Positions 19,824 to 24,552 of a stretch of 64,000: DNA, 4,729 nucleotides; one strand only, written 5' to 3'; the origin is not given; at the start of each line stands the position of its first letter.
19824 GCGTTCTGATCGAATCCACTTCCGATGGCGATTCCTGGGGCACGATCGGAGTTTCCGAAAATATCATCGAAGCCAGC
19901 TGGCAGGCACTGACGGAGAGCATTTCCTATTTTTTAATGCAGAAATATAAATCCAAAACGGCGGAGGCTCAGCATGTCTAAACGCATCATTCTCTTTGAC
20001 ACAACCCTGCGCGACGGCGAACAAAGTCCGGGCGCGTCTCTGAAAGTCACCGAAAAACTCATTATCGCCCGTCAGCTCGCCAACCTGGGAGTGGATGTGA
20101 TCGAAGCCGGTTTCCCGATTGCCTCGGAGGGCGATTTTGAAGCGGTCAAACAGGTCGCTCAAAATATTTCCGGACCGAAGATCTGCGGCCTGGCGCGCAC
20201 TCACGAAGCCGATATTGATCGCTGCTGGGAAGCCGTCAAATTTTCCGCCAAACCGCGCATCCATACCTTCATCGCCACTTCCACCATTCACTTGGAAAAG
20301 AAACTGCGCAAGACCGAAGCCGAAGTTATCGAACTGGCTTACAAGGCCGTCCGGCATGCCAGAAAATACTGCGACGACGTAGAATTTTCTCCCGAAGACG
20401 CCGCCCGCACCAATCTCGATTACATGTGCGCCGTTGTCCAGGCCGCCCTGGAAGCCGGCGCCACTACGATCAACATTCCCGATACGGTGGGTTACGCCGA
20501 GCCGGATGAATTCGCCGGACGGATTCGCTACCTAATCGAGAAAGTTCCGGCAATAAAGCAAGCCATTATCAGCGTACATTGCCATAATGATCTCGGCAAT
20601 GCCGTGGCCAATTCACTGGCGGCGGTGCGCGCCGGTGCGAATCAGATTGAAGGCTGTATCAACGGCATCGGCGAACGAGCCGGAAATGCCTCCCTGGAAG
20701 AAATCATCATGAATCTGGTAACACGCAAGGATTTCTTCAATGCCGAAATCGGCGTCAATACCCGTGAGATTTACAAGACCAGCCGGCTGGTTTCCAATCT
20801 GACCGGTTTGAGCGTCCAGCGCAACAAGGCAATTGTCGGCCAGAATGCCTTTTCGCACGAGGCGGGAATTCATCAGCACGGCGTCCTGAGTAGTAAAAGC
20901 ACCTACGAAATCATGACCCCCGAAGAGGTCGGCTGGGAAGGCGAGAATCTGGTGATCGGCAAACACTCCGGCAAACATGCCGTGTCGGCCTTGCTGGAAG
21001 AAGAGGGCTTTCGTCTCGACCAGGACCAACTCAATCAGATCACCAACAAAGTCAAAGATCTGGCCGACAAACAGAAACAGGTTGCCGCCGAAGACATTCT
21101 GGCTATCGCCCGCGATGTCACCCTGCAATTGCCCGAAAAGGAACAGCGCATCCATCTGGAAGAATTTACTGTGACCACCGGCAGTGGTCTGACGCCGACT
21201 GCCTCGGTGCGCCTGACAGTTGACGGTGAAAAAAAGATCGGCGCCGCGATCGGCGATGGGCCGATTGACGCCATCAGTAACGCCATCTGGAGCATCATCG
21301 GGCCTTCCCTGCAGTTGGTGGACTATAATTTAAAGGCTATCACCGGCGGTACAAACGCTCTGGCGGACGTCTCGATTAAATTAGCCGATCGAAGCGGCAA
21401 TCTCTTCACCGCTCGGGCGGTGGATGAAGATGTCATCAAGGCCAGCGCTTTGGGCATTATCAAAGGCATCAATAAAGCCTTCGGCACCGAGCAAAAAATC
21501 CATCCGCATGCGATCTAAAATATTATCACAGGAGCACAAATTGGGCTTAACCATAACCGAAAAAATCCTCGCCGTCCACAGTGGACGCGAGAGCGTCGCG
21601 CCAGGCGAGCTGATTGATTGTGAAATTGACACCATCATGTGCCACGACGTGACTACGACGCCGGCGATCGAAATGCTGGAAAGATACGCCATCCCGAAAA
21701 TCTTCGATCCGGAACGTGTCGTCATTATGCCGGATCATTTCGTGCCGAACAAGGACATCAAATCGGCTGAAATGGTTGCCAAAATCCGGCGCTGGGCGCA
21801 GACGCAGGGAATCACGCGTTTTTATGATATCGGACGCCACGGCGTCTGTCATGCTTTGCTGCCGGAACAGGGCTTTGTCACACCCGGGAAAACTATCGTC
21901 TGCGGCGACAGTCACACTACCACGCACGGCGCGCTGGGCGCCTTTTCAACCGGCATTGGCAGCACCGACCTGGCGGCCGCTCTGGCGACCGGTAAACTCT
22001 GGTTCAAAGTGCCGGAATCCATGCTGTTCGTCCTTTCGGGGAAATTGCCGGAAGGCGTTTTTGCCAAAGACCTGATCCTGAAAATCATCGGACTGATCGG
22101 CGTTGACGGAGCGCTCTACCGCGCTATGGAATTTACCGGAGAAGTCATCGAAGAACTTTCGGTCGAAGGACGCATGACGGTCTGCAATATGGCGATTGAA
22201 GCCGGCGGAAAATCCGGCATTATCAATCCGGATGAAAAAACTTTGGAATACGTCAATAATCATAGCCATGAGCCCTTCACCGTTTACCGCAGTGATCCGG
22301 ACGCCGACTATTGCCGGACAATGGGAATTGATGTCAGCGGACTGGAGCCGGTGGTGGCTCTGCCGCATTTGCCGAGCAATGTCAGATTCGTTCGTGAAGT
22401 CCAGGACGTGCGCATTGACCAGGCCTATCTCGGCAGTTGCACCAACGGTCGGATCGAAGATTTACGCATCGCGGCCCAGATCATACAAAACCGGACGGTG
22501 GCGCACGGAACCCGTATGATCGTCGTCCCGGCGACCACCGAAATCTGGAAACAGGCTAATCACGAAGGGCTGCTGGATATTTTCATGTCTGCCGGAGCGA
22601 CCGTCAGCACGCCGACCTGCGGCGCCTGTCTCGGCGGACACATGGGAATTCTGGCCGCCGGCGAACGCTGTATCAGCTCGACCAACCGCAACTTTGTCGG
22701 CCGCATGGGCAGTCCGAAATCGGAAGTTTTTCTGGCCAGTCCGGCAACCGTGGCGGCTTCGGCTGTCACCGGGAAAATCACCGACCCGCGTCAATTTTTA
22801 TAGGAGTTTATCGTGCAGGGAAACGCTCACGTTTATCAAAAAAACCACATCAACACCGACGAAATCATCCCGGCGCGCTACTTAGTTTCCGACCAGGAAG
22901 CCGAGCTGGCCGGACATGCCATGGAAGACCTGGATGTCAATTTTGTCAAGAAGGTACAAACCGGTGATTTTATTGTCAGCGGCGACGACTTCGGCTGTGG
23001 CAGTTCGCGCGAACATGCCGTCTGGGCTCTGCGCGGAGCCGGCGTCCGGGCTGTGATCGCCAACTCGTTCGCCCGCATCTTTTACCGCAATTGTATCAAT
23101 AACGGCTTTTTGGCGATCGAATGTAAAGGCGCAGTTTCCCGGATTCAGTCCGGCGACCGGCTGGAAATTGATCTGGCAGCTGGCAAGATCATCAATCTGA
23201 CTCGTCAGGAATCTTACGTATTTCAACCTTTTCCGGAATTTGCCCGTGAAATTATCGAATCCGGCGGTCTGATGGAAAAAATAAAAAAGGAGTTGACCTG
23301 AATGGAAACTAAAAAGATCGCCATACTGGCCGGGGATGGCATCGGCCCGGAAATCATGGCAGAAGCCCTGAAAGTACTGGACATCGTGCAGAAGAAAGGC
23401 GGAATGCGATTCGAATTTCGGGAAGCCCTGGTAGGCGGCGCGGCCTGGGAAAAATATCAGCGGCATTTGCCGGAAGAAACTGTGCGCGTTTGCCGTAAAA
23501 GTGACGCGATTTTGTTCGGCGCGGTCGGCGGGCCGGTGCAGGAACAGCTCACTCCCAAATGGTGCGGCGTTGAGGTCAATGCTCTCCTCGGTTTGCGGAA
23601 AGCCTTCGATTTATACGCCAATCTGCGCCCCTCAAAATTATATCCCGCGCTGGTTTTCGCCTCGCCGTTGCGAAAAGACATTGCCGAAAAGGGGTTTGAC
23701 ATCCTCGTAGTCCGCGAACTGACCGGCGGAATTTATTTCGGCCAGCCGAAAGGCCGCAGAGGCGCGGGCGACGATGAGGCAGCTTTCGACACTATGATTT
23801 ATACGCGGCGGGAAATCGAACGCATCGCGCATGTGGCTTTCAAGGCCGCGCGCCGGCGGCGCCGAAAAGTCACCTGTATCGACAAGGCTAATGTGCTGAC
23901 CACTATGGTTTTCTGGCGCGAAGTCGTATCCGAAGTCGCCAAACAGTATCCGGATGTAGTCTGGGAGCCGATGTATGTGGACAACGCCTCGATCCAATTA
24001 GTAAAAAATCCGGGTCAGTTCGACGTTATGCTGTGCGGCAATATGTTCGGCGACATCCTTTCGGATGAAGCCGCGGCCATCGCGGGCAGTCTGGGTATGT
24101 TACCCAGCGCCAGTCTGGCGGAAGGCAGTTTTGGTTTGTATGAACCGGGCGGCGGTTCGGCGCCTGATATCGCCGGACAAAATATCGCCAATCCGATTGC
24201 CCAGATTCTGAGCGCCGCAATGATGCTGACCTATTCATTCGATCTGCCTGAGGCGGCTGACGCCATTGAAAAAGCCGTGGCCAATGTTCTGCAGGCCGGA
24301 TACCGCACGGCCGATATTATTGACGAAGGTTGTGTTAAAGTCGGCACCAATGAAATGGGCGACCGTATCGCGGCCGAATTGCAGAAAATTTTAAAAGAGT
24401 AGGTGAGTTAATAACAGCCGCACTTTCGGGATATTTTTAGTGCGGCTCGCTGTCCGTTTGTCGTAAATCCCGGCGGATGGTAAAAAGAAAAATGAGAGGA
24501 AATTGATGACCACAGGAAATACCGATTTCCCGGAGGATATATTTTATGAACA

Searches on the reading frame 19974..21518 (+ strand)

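Call 9: search_protein_families(library=ncbifam, proteins=[window:19974-21518:+])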
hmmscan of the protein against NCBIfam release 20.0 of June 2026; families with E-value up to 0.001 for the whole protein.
window:19974-21518:+ (514 aa): 27 families (the best 25 are shown)
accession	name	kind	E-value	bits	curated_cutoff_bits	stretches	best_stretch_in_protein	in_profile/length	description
NF002086.0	PRK00915.1-3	equivalog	7.7e-216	717.5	532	1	2-508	4-507/516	2-isopropylmalate synthase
TIGR00973.1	leuA_bact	equivalog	4.5e-205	681.8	598.7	1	4-500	1-494/494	2-isopropylmalate synthase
NF002087.0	PRK00915.1-4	equivalog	1.7e-200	666.9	729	1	2-512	4-512/516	2-isopropylmalate synthase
NF002088.0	PRK00915.1-5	equivalog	6.1e-186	618.9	697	1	3-506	2-502/514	2-isopropylmalate synthase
NF002084.0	PRK00915.1-1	equivalog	2e-181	604.1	748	1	1-506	1-503/523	2-isopropylmalate synthase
NF002085.0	PRK00915.1-2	subfamily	7.3e-165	549.5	517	1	2-503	11-500/504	2-isopropylmalate synthase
NF041069.1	IPMS_Sufob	equivalog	5.8e-130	433.9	600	1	7-382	3-368/371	isopropylmalate synthase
TIGR02090.1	LEU1_arch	subfamily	5.3e-128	427.1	484.75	1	6-378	2-362/363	isopropylmalate/citramalate/homocitrate synthases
TIGR02660.1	nifV_homocitr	equivalog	7.7e-91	305.1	462.9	1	5-374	2-359/365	homocitrate synthase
TIGR02146.1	LysS_fung_arch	equivalog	1.2e-80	271.4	413.55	1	8-361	2-343/344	homocitrate synthase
NF042434.1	IPMS_Lepto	equivalog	1.5e-79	267.7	500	1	3-367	4-373/374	2-isopropylmalate synthase LeuA2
TIGR00977.1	citramal_synth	equivalog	3.3e-75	253.4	450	1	5-501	2-515/526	citramalate synthase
NF042433.1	CitmalDyn_Leptosp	equivalog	5.9e-64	216.5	950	1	3-469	6-473/514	(R)-citramalate synthase CimA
NF002991.1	PRK03739.1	subfamily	9.6e-63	212.7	455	1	9-501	31-550/550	2-isopropylmalate synthase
TIGR00970.1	leuA_yeast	equivalog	1.9e-48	165.4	697.4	1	9-502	31-562/564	2-isopropylmalate synthase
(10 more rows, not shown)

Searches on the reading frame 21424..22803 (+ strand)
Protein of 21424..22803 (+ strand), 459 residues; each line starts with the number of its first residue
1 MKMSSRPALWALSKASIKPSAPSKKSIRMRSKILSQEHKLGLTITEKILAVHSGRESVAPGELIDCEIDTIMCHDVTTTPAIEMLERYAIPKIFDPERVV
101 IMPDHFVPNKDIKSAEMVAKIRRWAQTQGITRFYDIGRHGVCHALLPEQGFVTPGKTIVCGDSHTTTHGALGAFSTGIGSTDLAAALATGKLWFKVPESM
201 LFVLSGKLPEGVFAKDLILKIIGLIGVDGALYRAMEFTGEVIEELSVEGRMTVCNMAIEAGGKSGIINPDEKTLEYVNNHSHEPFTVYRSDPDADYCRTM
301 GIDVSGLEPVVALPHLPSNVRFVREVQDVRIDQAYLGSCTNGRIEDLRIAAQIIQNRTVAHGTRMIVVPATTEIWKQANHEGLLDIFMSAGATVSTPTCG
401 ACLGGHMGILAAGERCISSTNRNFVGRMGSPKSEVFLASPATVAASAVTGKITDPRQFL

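Call 9: search_protein_families(library=ncbifam, proteins=[window:21424-22803:+])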
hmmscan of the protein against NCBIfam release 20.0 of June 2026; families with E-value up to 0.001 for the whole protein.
window:21424-22803:+ (459 aa): 19 families
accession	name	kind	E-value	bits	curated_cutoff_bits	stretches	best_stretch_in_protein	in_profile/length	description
NF001614.1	PRK00402.1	subfamily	5.8e-192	637.9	385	1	43-456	2-415/415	aconitase/3-isopropylmalate dehydratase large subunit family protein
TIGR01343.1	hacA_fam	subfamily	1.5e-187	623.3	385.7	1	43-456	1-412/412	homoaconitate hydratase family protein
TIGR02083.1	LEU2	equivalog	2.5e-182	606.5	610.65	1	42-457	1-418/419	3-isopropylmalate dehydratase large subunit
TIGR02086.1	IPMI_arch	subfamily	3.8e-160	533.1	410.15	1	43-457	2-411/411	3-isopropylmalate dehydratase/homoaconitate hydratase family large subunit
NF040615.1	HacA_Meth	equivalog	1.9e-139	465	550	1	43-454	2-417/419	homoaconitase large subunit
NF009116.0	PRK12466.1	subfamily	9.6e-113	377.2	531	2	43-320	6-300/472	3-isopropylmalate dehydratase large subunit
NF004016.0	PRK05478.1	subfamily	2.3e-109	366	510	2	43-321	5-299/468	3-isopropylmalate dehydratase large subunit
NF005558.0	PRK07229.1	equivalog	2.2e-98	330.5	612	1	41-457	2-414/647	aconitate hydratase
TIGR00170.1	leuC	equivalog_domain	3.4e-93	312.8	560.25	2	43-303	4-280/466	3-isopropylmalate dehydratase large subunit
TIGR01342.1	acon_putative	hypoth_equivalog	1.2e-88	298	719.15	1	43-457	1-411/655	putative aconitate hydratase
TIGR00139.1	h_aconitase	equivalog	2.9e-73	247.4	529.9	2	56-280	20-243/709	homoaconitase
NF006690.0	PRK09238.1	equivalog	3.2e-47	161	782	2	287-457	648-816/852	bifunctional aconitate hydratase 2/2-methylisocitrate dehydratase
TIGR01340.1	aconitase_mito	equivalog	2.2e-39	135.4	825.35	1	133-452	128-472/745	aconitate hydratase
NF008503.0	PRK11413.1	equivalog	5e-34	117.3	641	2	151-327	138-315/753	hydratase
TIGR00117.1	acnB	equivalog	6.6e-32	110.2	1287.2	2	287-456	647-813/844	bifunctional aconitate hydratase 2/2-methylisocitrate dehydratase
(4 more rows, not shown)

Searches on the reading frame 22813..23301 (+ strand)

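Call 9: search_protein_families(library=ncbifam, proteins=[window:22813-23301:+])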
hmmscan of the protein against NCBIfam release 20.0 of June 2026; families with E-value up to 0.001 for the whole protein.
window:22813-23301:+ (162 aa): 16 families
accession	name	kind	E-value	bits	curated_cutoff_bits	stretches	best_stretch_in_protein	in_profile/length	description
TIGR02084.1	leud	equivalog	1.1e-55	187.6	245.85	1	3-159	1-156/156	3-isopropylmalate dehydratase small subunit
TIGR02087.1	LEUD_arch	subfamily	7.5e-54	181.7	108.95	1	11-159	8-156/157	LeuD/DmdB family oxidoreductase small subunit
NF040604.2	HacB_Meth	equivalog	7.9e-47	159.1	230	1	1-159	3-159/159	homoaconitase small subunit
NF040625.1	HacB2_Meth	equivalog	7.7e-46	155.5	230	1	3-158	6-157/161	homoaconitase small subunit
NF010629.0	PRK14023.1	equivalog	3.2e-35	121.4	229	1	11-159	9-156/166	homoaconitate hydratase small subunit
NF002458.0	PRK01641.1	subfamily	3.5e-30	105.1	167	1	2-130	8-154/202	3-isopropylmalate dehydratase small subunit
TIGR00171.1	leuD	equivalog_domain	1.3e-21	77.3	116.25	1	10-135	16-161/188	3-isopropylmalate dehydratase small subunit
TIGR00139.1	h_aconitase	equivalog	1.3e-21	76.7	529.9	1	8-112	537-643/709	homoaconitase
NF005558.0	PRK07229.1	equivalog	5.8e-20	71.4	612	1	6-159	475-643/647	aconitate hydratase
TIGR01342.1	acon_putative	hypoth_equivalog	1e-17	63.6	719.15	1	2-121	470-600/655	putative aconitate hydratase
NF009520.0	PRK12881.1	subfamily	1.9e-10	39.1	905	1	49-120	761-836/893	aconitate hydratase AcnA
NF006757.0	PRK09277.1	subfamily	2.2e-10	38.9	686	1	47-110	754-817/888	aconitate hydratase AcnA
TIGR01341.1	aconitase_1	equivalog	4.7e-10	37.8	945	1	46-110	744-808/876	aconitate hydratase AcnA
TIGR02333.1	2met_isocit_dHY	equivalog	3.6e-09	35.1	1419.85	1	52-111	733-792/858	Fe/S-dependent 2-methylisocitrate dehydratase AcnD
NF006690.0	PRK09238.1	equivalog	1.2e-07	30.1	782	1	10-155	176-337/852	bifunctional aconitate hydratase 2/2-methylisocitrate dehydratase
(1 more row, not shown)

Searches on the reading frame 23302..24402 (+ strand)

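Call 9: search_protein_families(library=ncbifam, proteins=[window:23302-24402:+])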
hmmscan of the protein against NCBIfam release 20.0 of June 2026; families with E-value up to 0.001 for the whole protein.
window:23302-24402:+ (366 aa): 17 families
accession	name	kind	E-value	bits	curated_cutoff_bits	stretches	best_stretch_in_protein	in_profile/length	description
TIGR00169.1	leuB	equivalog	7.4e-148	492.2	353.2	1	5-356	1-349/349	3-isopropylmalate dehydrogenase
TIGR02088.1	LEU3_arch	subfamily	1e-87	294.4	409.8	1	6-356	1-323/324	isopropylmalate/isohomocitrate dehydrogenases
NF002898.0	PRK03437.1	equivalog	6.3e-87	292.1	393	1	3-361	4-346/347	3-isopropylmalate dehydrogenase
NF040626.1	AksF2_Meth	equivalog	9.6e-82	274.9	540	1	4-361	2-331/333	homoisocitrate dehydrogenase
TIGR02089.1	TTC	equivalog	1.8e-79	267.2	470.4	1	1-342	1-338/352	tartrate dehydrogenase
NF040619.1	AksF_Meth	equivalog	1.4e-78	264.4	500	1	4-355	2-342/343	homoisocitrate dehydrogenase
NF006529.0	PRK08997.1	equivalog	1.6e-73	247.5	510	1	1-339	1-318/335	isocitrate dehydrogenase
NF006048.0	PRK08194.1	equivalog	2.4e-73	247.2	501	1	1-362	1-351/352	tartrate dehydrogenase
NF006673.0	PRK09222.1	equivalog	1.4e-64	218.8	509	1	2-362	3-343/482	NADP-dependent isocitrate dehydrogenase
NF040855.1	iso_homocit_dh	equivalog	9.6e-62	209.2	680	1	5-342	3-305/345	isocitrate--homoisocitrate dehydrogenase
TIGR02924.1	ICDH_alpha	equivalog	1.9e-54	185.5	561.35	1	5-363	2-340/473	isocitrate dehydrogenase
TIGR00175.1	mito_nad_idh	equivalog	2.3e-53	181.5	432.4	1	4-340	4-318/334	isocitrate dehydrogenase (NAD(+))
TIGR00183.1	prok_nadp_idh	equivalog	8.5e-36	123.7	567.3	2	214-360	270-416/417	isocitrate dehydrogenase (NADP(+))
NF005036.0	PRK06451.1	equivalog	1.1e-35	123.2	484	2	224-359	273-407/412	NADP-dependent isocitrate dehydrogenase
NF005425.0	PRK07006.1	equivalog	4.5e-30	104.7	490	2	213-358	269-414/416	NADP-dependent isocitrate dehydrogenase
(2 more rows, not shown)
